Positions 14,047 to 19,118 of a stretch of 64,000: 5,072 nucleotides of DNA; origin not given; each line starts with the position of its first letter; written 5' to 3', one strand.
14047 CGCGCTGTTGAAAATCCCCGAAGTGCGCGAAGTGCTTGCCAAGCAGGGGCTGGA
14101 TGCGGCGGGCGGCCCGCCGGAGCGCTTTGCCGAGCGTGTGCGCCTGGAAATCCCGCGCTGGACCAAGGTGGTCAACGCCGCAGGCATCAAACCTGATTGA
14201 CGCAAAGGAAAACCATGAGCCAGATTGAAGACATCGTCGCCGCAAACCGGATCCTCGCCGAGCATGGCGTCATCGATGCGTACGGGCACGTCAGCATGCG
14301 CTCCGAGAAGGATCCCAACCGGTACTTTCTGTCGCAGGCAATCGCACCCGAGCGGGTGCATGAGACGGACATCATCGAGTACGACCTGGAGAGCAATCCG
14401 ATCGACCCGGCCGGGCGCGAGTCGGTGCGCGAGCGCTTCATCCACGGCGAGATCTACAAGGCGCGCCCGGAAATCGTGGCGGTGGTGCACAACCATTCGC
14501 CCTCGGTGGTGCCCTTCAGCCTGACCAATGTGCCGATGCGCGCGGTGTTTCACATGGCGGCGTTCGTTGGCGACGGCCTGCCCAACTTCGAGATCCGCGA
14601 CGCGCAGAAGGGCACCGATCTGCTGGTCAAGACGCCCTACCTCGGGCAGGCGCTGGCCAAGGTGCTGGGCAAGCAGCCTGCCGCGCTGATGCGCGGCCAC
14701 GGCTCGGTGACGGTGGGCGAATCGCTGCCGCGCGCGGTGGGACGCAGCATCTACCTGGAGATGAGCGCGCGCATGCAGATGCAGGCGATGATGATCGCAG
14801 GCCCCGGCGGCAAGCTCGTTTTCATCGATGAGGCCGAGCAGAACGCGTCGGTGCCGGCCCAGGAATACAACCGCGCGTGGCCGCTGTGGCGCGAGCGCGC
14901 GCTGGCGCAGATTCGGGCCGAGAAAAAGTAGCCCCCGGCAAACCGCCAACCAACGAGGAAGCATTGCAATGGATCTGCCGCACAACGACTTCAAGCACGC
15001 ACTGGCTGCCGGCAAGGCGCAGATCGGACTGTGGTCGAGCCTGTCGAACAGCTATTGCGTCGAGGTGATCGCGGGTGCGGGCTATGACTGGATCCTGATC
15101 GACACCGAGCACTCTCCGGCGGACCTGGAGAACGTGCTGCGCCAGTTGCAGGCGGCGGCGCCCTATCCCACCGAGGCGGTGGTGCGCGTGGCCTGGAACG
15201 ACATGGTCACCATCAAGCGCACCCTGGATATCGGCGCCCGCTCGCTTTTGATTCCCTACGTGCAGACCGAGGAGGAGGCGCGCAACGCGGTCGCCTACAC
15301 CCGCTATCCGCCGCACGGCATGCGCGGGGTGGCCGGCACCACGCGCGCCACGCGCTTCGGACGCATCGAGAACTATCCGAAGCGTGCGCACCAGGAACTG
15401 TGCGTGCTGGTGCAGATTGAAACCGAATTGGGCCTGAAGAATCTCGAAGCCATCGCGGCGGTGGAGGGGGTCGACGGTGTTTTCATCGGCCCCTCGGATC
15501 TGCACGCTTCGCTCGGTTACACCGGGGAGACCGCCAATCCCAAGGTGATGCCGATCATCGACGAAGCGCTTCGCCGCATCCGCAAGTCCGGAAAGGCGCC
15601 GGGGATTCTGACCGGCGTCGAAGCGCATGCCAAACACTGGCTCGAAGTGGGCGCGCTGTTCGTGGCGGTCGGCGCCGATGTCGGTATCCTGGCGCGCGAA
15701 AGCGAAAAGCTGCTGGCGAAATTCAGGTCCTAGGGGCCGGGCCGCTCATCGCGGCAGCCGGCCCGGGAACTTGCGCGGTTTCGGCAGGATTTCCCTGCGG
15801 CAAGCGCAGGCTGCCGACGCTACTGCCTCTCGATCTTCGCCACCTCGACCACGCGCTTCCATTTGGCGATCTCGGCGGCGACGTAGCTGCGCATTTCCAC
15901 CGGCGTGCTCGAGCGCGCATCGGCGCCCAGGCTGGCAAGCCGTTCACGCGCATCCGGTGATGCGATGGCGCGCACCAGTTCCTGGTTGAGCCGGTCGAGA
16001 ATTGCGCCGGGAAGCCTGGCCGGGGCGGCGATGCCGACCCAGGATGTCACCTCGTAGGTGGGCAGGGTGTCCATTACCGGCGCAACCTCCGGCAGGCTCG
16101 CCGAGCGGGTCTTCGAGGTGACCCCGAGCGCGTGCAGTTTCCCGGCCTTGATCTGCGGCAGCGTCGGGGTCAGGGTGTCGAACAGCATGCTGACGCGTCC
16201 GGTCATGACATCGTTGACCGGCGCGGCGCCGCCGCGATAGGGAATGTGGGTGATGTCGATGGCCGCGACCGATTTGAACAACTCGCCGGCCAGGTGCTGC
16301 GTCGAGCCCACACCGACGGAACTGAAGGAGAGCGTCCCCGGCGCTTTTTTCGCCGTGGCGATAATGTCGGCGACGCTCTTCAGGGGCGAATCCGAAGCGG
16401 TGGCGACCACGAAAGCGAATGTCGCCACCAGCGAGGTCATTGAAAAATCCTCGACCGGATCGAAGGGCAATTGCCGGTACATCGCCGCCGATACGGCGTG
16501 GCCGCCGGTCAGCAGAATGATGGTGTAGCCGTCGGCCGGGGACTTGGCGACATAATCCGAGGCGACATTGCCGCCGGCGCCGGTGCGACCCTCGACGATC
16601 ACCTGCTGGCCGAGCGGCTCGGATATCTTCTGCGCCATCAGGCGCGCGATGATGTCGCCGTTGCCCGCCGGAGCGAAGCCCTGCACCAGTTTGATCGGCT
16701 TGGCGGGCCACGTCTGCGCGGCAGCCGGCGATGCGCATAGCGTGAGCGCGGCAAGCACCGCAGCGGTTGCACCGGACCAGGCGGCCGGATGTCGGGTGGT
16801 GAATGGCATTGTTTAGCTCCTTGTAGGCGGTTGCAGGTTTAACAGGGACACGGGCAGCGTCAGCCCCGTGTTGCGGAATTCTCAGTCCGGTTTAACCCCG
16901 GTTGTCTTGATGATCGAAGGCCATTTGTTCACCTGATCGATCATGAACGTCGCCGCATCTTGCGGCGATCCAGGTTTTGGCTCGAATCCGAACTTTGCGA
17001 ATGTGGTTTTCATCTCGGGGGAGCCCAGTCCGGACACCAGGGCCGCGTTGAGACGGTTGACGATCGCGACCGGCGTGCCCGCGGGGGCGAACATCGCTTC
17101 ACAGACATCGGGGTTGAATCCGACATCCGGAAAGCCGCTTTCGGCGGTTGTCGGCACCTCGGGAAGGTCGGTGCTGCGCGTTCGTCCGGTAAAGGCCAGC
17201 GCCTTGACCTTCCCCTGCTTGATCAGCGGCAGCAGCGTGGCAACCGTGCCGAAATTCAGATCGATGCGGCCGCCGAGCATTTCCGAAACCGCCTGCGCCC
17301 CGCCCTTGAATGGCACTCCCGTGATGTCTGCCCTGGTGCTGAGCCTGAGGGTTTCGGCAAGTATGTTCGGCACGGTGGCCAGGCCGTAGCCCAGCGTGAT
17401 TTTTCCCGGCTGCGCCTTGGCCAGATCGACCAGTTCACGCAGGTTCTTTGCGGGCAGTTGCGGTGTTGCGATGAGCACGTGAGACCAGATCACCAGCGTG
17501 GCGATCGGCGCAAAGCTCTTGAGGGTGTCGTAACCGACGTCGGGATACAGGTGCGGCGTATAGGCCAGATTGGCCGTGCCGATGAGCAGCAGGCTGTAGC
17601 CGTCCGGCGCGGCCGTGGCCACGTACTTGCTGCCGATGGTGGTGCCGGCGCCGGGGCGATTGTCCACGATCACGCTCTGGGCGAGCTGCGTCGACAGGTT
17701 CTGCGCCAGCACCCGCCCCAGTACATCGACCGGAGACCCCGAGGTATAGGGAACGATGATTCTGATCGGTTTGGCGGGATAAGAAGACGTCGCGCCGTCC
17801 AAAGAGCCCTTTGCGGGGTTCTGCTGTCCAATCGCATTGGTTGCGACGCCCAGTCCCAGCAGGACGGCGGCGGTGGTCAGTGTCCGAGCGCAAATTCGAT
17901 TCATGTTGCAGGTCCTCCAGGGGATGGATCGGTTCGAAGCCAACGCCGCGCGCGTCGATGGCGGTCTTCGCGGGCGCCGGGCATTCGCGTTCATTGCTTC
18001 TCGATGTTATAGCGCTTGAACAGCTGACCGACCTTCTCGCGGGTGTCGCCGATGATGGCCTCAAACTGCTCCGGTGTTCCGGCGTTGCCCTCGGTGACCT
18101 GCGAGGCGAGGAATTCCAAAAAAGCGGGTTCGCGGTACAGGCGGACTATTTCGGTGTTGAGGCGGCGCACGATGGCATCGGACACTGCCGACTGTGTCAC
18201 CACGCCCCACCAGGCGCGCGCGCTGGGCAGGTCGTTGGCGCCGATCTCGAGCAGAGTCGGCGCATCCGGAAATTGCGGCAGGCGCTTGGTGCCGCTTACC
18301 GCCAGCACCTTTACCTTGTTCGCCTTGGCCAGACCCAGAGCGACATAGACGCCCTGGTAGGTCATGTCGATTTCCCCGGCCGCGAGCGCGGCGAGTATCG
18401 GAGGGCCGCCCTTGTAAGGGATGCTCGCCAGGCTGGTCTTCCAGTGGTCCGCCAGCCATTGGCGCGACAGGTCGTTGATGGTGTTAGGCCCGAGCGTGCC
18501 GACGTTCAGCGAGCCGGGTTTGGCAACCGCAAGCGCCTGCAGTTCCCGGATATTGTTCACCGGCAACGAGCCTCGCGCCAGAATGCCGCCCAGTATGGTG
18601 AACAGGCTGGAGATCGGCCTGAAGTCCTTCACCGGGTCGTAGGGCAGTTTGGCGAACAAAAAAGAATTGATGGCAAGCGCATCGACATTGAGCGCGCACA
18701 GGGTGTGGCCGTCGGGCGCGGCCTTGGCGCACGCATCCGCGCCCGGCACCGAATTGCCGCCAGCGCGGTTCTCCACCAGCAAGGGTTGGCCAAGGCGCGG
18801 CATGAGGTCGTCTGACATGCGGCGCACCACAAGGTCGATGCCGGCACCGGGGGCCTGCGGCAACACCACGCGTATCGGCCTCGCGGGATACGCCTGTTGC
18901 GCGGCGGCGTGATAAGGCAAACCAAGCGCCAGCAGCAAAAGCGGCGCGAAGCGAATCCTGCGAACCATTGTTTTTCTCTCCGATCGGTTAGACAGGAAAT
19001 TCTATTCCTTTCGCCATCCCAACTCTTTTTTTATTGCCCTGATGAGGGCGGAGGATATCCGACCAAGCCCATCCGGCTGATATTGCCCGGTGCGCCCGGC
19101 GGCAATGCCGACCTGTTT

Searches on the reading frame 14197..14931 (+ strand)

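Call 44: search_protein_families(library=pfam, proteins=[window:14197-14931:+])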
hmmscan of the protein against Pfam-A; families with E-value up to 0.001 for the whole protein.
window:14197-14931:+ (244 aa): 1 family
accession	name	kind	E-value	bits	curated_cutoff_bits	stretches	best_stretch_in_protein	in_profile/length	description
PF00596.27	Aldolase_II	-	1.4e-30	107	22.2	1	11-194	1-182/183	Class II Aldolase and Adducin N-terminal domain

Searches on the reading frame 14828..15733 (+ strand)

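Call 44: search_protein_families(library=pfam, proteins=[window:14828-15733:+])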
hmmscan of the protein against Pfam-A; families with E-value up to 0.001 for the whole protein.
window:14828-15733:+ (301 aa): 1 family
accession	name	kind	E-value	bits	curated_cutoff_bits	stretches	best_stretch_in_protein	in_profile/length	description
PF03328.21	HpcH_HpaI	-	4.5e-51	173.7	25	1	65-288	1-218/221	HpcH/HpaI aldolase/citrate lyase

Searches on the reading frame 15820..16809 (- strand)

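Call 44: search_protein_families(library=pfam, proteins=[window:15820-16809:-])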
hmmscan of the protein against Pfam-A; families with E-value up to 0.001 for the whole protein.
window:15820-16809:- (329 aa): 1 family
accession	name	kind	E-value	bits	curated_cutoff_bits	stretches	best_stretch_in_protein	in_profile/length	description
PF03401.19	TctC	-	2.6e-63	214.6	27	1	54-322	1-270/274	Tripartite tricarboxylate transporter family receptor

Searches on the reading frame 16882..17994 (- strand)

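Call 44: search_protein_families(library=pfam, proteins=[window:16882-17994:-])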
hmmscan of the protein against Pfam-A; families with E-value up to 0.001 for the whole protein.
window:16882-17994:- (370 aa): 1 family
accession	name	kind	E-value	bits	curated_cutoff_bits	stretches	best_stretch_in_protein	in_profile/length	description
PF03401.19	TctC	-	1.9e-68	231.4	27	1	94-366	3-273/274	Tripartite tricarboxylate transporter family receptor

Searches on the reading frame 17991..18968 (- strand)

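Call 44: search_protein_families(library=pfam, proteins=[window:17991-18968:-])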
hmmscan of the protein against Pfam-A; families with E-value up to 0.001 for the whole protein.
window:17991-18968:- (325 aa): 1 family
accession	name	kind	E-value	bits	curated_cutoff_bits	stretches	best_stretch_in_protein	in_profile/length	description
PF03401.19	TctC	-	7.9e-48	163.8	27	1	47-321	1-273/274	Tripartite tricarboxylate transporter family receptor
